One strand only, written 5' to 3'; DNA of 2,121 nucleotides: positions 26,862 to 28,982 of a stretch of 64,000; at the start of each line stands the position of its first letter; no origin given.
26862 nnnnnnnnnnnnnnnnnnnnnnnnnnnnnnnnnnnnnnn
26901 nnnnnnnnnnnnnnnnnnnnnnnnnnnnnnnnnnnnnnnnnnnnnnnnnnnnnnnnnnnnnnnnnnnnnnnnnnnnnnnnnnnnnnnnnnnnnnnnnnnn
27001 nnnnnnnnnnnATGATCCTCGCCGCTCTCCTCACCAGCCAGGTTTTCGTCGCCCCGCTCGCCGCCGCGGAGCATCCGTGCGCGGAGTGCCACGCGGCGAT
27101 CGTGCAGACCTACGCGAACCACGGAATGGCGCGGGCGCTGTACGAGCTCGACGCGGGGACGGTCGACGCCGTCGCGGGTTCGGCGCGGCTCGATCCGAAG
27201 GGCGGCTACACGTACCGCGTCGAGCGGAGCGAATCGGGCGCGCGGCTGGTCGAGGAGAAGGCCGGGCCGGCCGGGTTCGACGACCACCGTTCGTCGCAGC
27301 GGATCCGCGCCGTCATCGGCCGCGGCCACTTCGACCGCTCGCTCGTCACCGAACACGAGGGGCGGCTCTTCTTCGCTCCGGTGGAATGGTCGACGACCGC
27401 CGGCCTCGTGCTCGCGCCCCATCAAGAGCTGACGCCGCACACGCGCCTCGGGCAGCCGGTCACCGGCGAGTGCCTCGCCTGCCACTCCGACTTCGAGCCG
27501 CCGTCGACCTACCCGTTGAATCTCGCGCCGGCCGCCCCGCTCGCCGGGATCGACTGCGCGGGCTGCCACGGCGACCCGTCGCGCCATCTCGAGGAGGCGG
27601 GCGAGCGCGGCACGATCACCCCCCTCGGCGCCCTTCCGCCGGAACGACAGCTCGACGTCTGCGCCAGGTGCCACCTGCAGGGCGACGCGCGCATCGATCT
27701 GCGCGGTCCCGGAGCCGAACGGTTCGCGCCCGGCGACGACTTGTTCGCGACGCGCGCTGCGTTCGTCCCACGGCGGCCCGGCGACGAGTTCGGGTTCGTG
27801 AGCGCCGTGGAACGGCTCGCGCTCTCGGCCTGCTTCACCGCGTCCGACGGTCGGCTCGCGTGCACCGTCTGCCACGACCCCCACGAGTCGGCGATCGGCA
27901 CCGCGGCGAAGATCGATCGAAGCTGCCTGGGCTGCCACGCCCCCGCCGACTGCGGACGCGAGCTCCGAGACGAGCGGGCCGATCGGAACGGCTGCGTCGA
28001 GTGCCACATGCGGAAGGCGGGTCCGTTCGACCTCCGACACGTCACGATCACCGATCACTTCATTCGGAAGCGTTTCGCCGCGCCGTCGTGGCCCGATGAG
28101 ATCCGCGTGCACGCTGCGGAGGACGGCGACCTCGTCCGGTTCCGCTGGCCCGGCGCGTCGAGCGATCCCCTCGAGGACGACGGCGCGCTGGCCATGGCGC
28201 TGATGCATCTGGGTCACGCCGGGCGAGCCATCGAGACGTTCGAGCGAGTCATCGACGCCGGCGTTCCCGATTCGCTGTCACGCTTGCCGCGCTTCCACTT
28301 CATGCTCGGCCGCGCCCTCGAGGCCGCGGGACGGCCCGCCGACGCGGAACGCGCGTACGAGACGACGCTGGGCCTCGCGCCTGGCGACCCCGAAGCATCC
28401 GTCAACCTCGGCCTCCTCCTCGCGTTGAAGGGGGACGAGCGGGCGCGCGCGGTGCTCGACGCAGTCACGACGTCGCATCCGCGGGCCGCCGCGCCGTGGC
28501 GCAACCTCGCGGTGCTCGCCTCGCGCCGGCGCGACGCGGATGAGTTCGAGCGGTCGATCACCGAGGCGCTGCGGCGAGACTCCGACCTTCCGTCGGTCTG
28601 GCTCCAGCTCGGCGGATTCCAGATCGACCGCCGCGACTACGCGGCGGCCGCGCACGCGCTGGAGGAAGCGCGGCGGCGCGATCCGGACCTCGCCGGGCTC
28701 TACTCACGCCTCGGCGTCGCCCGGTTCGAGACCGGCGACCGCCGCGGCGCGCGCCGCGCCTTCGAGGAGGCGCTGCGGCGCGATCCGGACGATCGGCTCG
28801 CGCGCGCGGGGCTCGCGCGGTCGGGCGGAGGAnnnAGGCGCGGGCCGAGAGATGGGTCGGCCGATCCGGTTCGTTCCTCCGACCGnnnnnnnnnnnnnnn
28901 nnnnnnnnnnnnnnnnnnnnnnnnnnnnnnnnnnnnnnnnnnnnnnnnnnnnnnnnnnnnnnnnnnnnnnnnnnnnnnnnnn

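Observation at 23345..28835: Translationally coupled four-gene operon: CarboxypepD_reg-repeat anchor protein, M50 site-2-protease-like, alpha/beta hydrolase, heptaheme cytochrome c with TPR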

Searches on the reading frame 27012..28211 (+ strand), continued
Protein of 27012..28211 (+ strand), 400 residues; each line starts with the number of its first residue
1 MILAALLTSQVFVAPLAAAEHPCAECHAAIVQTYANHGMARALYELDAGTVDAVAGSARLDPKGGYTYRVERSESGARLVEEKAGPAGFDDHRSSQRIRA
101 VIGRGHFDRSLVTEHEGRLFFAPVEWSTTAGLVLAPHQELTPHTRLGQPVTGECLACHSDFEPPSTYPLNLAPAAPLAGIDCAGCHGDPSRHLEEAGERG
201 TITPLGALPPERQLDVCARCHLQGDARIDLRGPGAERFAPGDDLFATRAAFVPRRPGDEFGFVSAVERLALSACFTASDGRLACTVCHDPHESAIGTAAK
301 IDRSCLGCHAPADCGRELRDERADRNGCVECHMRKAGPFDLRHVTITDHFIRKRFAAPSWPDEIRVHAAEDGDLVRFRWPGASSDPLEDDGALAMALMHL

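Call 90: search_protein_families(library=pfam, proteins=[L176:4526-5638:+], max_evalue=0.00001)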
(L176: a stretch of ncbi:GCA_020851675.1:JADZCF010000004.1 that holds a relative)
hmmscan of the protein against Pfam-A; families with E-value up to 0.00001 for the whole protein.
L176:4526-5638:+ (371 aa): 1 family
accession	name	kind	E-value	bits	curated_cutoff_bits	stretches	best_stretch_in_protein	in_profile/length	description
PF00266.25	Aminotran_5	-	7.3e-26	91.4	21.5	1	47-337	45-339/371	Aminotransferase class-V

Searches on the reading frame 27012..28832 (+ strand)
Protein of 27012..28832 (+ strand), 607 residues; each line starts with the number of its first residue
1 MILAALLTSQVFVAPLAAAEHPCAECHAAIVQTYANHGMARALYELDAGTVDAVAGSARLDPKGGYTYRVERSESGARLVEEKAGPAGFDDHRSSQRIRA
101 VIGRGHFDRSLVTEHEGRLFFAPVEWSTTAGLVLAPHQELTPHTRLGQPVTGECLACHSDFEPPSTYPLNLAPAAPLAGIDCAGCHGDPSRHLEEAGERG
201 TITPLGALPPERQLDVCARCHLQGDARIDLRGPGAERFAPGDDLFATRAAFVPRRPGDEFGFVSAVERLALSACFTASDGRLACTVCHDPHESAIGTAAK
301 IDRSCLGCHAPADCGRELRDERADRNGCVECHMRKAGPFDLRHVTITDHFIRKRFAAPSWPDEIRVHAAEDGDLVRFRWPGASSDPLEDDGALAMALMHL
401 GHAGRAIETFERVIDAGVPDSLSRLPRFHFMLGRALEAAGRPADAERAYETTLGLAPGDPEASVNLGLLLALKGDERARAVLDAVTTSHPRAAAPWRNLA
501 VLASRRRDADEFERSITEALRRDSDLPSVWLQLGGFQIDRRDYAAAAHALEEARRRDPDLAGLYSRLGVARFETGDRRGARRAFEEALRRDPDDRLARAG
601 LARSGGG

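Call 8: search_protein_families(library=pfam, proteins=[window:27012-28832:+], max_evalue=0.01)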
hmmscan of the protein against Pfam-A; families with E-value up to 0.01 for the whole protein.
window:27012-28832:+ (607 aa): 19 families
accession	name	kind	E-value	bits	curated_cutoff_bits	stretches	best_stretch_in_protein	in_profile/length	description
PF07719.23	TPR_2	-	4.3e-19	67.4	27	2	563-594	3-34/34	Tetratricopeptide repeat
PF13432.12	TPR_16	-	5e-18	65.7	32.7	2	430-475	1-46/65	Tetratricopeptide repeat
PF13428.12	TPR_14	-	1.9e-17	62.4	23.5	2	427-467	2-42/44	Tetratricopeptide repeat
PF14559.12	TPR_19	-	4.4e-15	56.2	25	2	539-603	3-67/68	Tetratricopeptide repeat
PF13181.12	TPR_8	-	5.8e-11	42.1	25.7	0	562-594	2-34/34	Tetratricopeptide repeat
PF00515.34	TPR_1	-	1.1e-10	41.3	27.8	0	563-594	3-34/34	Tetratricopeptide repeat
PF13174.12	TPR_6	-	1.9e-10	41.1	26.3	0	566-593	5-32/33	Tetratricopeptide repeat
PF23914.1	TPR_CcmH_CycH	-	5.3e-09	36.6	42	2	431-509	55-137/158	Cytochrome c-type biogenesis protein H TPR domain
PF13424.12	TPR_12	-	1e-08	35.7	30.1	1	529-591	5-75/77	Tetratricopeptide repeat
PF14522.11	Cytochrome_C7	-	2.4e-08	34.1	24.8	0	150-221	12-66/67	Cytochrome c7 and related cytochrome c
PF13431.12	TPR_17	-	1.5e-06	28.5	24.4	0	427-446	14-33/34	Tetratricopeptide repeat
PF13176.12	TPR_7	-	2.4e-06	27.6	27.9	0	431-460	4-35/36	Tetratricopeptide repeat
PF13435.11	Cytochrome_C554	-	1.6e-05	26.2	20.8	0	151-187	48-84/84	Cytochrome c554 and c-prime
PF13371.12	TPR_9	-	2.3e-05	24.8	35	0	538-599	6-67/73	Tetratricopeptide repeat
PF13414.12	TPR_11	-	2.7e-05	24.2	26.8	0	542-575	9-42/42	TPR repeat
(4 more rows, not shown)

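Call 9: search_protein_families(library=ncbifam, proteins=[window:27012-28832:+], max_evalue=0.01)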
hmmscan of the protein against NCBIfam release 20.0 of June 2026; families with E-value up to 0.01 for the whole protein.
window:27012-28832:+ (607 aa): 18 families
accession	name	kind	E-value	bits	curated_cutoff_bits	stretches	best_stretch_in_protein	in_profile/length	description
TIGR02917.1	PEP_TPR_lipo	equivalog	6.5e-14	50.8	312.2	1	388-602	432-642/899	XrtA/PEP-CTERM system TPR-repeat protein PrsT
TIGR02521.1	type_IV_pilW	equivalog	1.1e-13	51.3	154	1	393-552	37-194/234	type IV pilus biogenesis/stability protein PilW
NF041028.1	decahem_GSU2203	exception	3.5e-12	46.2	325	2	153-225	38-112/317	GSU2203 family decaheme c-type cytochrome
TIGR03508.1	decahem_SO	subfamily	9.6e-11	41.6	192.2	2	154-228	5-83/258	DmsE family decaheme c-type cytochrome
NF033920.0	C39_PA2778_fam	equivalog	7.4e-09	35.4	150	1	435-522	165-253/255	PA2778 family cysteine peptidase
NF040959.1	MamA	equivalog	7.9e-09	35.2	200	1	476-594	54-172/204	magnetosome protein MamA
NF052415.1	T3SS_chap_SctY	equivalog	1.7e-08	35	70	1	388-453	41-104/106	type III secretion apparatus assembly chaperone SctY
NF033758.1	gliding_GltE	equivalog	1.2e-06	27.8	225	1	429-602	89-263/411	adventurous gliding motility TPR repeat lipoprotein GltE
TIGR02552.1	LcrH_SycD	equivalog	1.4e-06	28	104.8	0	427-487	53-114/136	SycD/LcrH family type III secretion system chaperone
TIGR02795.1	tol_pal_ybgF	equivalog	4.3e-05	24.1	90.1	0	423-494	36-111/119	tol-pal system protein YbgF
TIGR03939.1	PGA_TPR_OMP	equivalog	0.00014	20.2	366.65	1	476-597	67-190/800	poly-beta-1,6 N-acetyl-D-glucosamine export porin PgaA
TIGR00990.1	3a0801s09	subfamily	0.00022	20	757.25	1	467-591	338-463/615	mitochondrial import receptor subunit TOM70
NF043010.1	Cyt554_Nsmonas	equivalog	0.00027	20.4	400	0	5-67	16-78/238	cytochrome c-550 CycA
NF041198.1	UshA_like_PCGU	equivalog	0.00033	19.4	275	1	151-223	442-510/519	UshA-like (seleno)protein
TIGR01905.1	paired_CXXCH_1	subfamily_domain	0.00051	19.9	25.2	1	283-310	8-37/41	doubled CXXCH domain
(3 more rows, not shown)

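Call 37: search_solved_structures(query=window:27012-28832:+, max_evalue=0.01)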
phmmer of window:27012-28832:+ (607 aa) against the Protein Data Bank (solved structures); distinct sequences matched with E-value up to 0.01: 49.
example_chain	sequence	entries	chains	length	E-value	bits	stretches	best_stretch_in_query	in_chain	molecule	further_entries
9qhb_A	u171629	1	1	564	7e-34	120.7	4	433-595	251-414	Engineered tetratricopeptide repeat protein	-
8bu0_A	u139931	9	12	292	1.4e-20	76.8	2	430-602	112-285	Consensus tetratricopeptide repeat protein | Crystal structure of an 8-repeat consensus TPR superhelix with Zinc. | Monomer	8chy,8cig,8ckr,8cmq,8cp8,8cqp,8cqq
9qhc_A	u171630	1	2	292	4e-18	68.7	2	430-593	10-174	Engineered tetratricopeptide repeat protein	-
7yeh_B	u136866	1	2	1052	1.2e-13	53.9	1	393-601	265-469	UDP-N-acetylglucosamine--peptide N-acetylglucosaminyltransferase 110 kDa subunit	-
7ntf_A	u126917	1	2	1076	1.8e-13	53.3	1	391-601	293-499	Isoform 1 of UDP-N-acetylglucosamine--peptide N-acetylglucosaminyltransferase 110 kDa subu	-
7yea_A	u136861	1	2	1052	5.1e-13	51.8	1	393-601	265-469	UDP-N-acetylglucosamine--peptide N-acetylglucosaminyltransferase 110 kDa subunit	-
1w3b_A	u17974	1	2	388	1.9e-10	43.3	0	393-534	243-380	UDP-N-ACETYLGLUCOSAMINE--PEPTIDE N-ACETYLGLUCOSAMINYLTRANSFERASE 110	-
6eou_A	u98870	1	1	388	2.5e-10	42.9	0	392-534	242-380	UDP-N-acetylglucosamine--peptide N-acetylglucosaminyltransferase 110 kDa subunit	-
8ch0_A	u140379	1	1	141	3.7e-08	35.7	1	457-592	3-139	Consensus tetratricopeptide repeat protein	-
3kd7_A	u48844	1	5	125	9.9e-08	34.3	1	492-602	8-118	CTPR390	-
1na0_A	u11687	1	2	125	2e-07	33.3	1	492-602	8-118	designed protein CTPR3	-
2fo7_A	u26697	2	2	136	2.1e-07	33.3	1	462-592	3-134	SYNTHETIC CONSENSUS TPR PROTEIN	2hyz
8ump_A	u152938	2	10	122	2.5e-07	33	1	516-602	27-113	T33-ml35-redesigned-TPR-domain-fold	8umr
11kc_A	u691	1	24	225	1.3e-06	30.7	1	428-560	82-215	Designed nanoparticle O43-TM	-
9gzg_A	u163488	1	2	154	3e-06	29.4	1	485-602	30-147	Engineered CTPR protein with glutamic acids for conductivity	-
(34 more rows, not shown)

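Call 64: predict_structure(alignment_id=A4)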
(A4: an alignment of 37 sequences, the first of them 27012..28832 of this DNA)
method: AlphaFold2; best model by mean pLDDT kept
length: 607 residues; sequences in the alignment: 37
mean_pLDDT: 90.8   pTM: 0.89
mean pLDDT of the five models: 90.8, 89.3, 88.7, 88.1, 86.5
residues with pLDDT >= 90: 428; 70-90: 143; 50-70: 28; < 50: 8
segments of 3 or more residues with pLDDT < 50: 318-324
pLDDT, mean of each block of 10 residues (from residue 1): 55 57 90 91 93 96 97 96 96 97 84 97 94 95 95 90 86 91 90 91 88 92 92 85 93 92 90 82 84 82 82 57 64 90 89 85 90 92 91 97 97 98 97 98 98 97 98 98 98 98 98 99 97 98 99 97 98 97 97 98 80
secondary structure, 60 per line:
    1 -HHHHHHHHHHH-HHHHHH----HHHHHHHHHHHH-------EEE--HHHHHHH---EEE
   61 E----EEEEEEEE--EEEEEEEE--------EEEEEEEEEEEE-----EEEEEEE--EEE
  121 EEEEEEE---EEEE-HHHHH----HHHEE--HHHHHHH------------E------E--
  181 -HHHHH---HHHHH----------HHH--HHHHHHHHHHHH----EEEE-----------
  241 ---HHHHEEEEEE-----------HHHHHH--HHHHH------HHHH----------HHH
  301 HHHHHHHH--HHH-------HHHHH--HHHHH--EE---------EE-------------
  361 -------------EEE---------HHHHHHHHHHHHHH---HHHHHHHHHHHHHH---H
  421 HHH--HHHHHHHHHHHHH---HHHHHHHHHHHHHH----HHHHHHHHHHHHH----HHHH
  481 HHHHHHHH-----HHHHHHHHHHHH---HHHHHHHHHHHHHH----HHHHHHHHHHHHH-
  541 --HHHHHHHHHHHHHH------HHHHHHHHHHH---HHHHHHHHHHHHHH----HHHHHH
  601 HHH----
elements in order: H2-12 H14-19 H24-35 E43-45 H48-54 E58-61 E66-73 E76-83 E92-103 E109-115 E118-127 E131-134 H136-140 H152-158 H182-186 H190-194 H210-221 E226-229 H244-247 E248-253 H265-270 H273-277 H284-287 H298-308 H321-325 H328-332 E374-376 H386-399 H403-416 H420-423 H426-438 H442-455 H460-472 H477-488 H494-505 H509-522 H527-539 H543-556 H563-573 H577-590 H595-603

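Call 66: fold_search(model_id=the predicted structure, library=pdb)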
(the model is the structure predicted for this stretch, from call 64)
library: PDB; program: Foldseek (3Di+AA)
matches with E <= 10: 1679; with E <= 0.001: 456
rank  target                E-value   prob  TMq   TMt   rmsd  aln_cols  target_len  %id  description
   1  9qhc_B                3.2e-10  1.00  0.33  0.69   2.6       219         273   27  Crystal structure of 8-repeat CTPR protein with eliminated coordination sites (released 2025-10-22)
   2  8chy                  3.6e-10  1.00  0.32  0.66   3.3       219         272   26  Crystal structure of an 8-repeat consensus TPR superhelix with Zinc. (released 2024-02-21)
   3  9qhb                  4.0e-10  1.00  0.32  0.68   2.9       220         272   25  Crystal structure of 16-repeat CTPR protein with eliminated coordination sites (released 2025-10-22)
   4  1w3b_B                2.4e-09  1.00  0.31  0.49   3.4       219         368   20  The superhelical TPR domain of O-linked GlcNAc transferase reveals structural similarities to importin alpha. (released 2004-09-09)
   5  9qhc_A                3.1e-09  1.00  0.33  0.68   2.6       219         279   27  Crystal structure of 8-repeat CTPR protein with eliminated coordination sites (released 2025-10-22)
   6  6eou                  2.0e-08  1.00  0.32  0.54   3.2       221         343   22  O-GlcNAc transferase TPR domain with the intellectual disability associated mutation L254F (released 2018-05-09)
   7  1w3b_A                2.6e-08  1.00  0.33  0.51   2.7       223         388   22  The superhelical TPR domain of O-linked GlcNAc transferase reveals structural similarities to importin alpha. (released 2004-09-09)
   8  8dtg_B                4.7e-08  1.00  0.29  0.25   5.0       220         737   23  Cryo-EM structure of Arabidopsis SPY alternative conformation 1 (released 2023-03-08)
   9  4ui9_K                4.7e-08  1.00  0.30  0.36   4.4       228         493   17  Atomic structure of the human Anaphase-Promoting Complex (released 2015-06-17)
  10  9gaw_K                5.6e-08  1.00  0.31  0.35   3.6       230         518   17  High-resolution structure of the Anaphase-promoting complex/cyclosome (APC/C) bound to co-activator Cdh1 (released 2024-08-14)
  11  3hym_L                6.5e-08  1.00  0.30  0.57   3.8       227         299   16  Insights into Anaphase Promoting Complex TPR subdomain assembly from a CDC26-APC6 structure (released 2009-08-11)
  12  6voa_E                6.5e-08  1.00  0.24  0.34   7.2       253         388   20  Cryo-EM structure of the BBSome-ARL6 complex (released 2020-06-24)
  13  6vbv_4                6.5e-08  1.00  0.24  0.34   7.2       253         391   20  Structure of the bovine BBSome:ARL6:GTP complex (released 2020-01-29)
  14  7yeh_A                7.1e-08  1.00  0.33  0.20   2.8       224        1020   23  Cryo-EM structure of human OGT-OGA complex (released 2023-07-12)
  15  8dtg_A                7.7e-08  1.00  0.30  0.23   4.8       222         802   22  Cryo-EM structure of Arabidopsis SPY alternative conformation 1 (released 2023-03-08)
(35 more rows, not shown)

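Call 88: search_protein_families(library=padloc, proteins=[window:27012-28832:+], max_evalue=0.001)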
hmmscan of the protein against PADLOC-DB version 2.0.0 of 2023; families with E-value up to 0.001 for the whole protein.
window:27012-28832:+ (607 aa): 0 families
